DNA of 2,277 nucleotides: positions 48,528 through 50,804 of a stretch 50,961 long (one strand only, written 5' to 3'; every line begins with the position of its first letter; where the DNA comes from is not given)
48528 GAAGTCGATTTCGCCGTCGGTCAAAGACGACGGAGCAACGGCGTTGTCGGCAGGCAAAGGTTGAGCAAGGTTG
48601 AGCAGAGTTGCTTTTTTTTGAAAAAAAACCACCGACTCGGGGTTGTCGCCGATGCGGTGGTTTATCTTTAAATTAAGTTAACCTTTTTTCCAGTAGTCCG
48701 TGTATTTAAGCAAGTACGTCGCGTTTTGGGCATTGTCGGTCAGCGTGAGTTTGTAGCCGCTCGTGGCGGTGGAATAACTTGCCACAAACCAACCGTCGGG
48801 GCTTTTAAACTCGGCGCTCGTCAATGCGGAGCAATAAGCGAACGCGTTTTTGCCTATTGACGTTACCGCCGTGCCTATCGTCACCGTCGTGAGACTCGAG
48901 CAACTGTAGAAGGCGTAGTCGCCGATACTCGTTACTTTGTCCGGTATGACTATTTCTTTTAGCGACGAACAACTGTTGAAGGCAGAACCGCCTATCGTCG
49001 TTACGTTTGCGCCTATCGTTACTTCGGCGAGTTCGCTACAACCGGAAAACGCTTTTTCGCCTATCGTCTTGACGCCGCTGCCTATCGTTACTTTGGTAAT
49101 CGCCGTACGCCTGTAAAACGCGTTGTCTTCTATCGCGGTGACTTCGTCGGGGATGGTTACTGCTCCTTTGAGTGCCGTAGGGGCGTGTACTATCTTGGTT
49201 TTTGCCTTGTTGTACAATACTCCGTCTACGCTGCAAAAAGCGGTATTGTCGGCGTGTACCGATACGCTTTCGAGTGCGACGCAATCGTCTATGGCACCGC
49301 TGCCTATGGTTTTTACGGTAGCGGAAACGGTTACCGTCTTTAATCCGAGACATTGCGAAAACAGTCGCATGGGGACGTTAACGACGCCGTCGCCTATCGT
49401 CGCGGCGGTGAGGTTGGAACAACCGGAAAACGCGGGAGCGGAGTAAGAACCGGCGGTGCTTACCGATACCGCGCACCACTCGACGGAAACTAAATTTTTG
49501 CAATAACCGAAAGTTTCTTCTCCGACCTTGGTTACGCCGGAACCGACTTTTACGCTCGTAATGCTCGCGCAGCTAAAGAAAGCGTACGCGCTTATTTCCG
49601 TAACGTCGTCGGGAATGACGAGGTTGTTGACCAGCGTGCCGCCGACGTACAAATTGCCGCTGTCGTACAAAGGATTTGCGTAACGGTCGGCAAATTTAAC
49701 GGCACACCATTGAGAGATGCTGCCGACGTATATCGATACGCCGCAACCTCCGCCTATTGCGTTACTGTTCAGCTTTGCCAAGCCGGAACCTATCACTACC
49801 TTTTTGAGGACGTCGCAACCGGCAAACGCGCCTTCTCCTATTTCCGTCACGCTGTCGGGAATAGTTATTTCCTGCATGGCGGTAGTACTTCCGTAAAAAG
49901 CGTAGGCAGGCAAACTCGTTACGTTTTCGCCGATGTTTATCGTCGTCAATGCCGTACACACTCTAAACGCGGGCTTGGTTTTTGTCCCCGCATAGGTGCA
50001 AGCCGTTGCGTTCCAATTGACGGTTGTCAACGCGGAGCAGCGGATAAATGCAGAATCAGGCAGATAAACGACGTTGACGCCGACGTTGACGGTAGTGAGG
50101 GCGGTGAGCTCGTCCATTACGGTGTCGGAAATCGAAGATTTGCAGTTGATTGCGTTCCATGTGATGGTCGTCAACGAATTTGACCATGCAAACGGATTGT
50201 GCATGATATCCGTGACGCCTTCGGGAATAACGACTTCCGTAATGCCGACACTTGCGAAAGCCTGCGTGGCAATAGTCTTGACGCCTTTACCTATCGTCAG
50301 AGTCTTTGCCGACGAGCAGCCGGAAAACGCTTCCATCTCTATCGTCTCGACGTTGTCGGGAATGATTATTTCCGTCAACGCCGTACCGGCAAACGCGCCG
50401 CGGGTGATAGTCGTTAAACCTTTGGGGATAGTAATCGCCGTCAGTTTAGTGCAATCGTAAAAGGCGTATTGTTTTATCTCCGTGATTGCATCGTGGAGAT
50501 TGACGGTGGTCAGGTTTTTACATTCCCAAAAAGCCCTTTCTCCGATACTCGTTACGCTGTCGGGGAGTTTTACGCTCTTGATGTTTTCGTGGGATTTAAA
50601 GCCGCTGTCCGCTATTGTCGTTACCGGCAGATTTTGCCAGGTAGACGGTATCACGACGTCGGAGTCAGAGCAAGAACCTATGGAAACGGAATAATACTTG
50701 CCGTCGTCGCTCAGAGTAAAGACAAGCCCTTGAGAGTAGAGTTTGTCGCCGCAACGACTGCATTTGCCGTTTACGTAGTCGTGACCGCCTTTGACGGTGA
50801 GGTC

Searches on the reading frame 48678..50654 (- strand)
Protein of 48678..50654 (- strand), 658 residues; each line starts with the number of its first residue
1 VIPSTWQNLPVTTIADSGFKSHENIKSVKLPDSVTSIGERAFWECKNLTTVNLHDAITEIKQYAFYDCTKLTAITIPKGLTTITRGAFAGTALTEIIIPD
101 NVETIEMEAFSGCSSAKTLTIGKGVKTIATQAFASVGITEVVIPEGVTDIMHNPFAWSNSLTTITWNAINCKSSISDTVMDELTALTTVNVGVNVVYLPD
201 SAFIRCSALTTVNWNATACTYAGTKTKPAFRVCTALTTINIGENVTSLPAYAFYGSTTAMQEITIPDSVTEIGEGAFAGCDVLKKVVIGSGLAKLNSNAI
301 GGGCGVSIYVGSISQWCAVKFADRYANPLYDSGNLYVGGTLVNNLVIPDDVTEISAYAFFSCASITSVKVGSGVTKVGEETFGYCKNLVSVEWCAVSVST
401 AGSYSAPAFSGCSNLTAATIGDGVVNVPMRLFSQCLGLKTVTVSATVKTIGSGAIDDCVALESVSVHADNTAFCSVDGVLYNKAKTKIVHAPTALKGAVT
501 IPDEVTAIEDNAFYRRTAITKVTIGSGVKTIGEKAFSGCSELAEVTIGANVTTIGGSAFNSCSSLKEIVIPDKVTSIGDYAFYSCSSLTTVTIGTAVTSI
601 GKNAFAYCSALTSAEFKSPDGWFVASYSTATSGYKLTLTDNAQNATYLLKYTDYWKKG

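Call 42: search_protein_families(library=pfam, proteins=[window:48678-50654:-])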
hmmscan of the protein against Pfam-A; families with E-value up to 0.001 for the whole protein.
window:48678-50654:- (658 aa): 4 families
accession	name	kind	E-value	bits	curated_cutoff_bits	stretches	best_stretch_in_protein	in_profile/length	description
PF13306.12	LRR_5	-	4.4e-120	395.5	27.7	5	499-611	16-126/127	BspA type Leucine rich repeat region (6 copies)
PF13855.12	LRR_8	-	5.9e-13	48.8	27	0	8-54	11-57/61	Leucine rich repeat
PF17323.7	ToxS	-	3.1e-05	24.2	25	0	161-213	12-63/147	Trans-membrane regulatory protein ToxS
PF12799.13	LRR_4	-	0.00021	21.9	27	0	33-60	12-39/44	Leucine Rich repeats (2 copies)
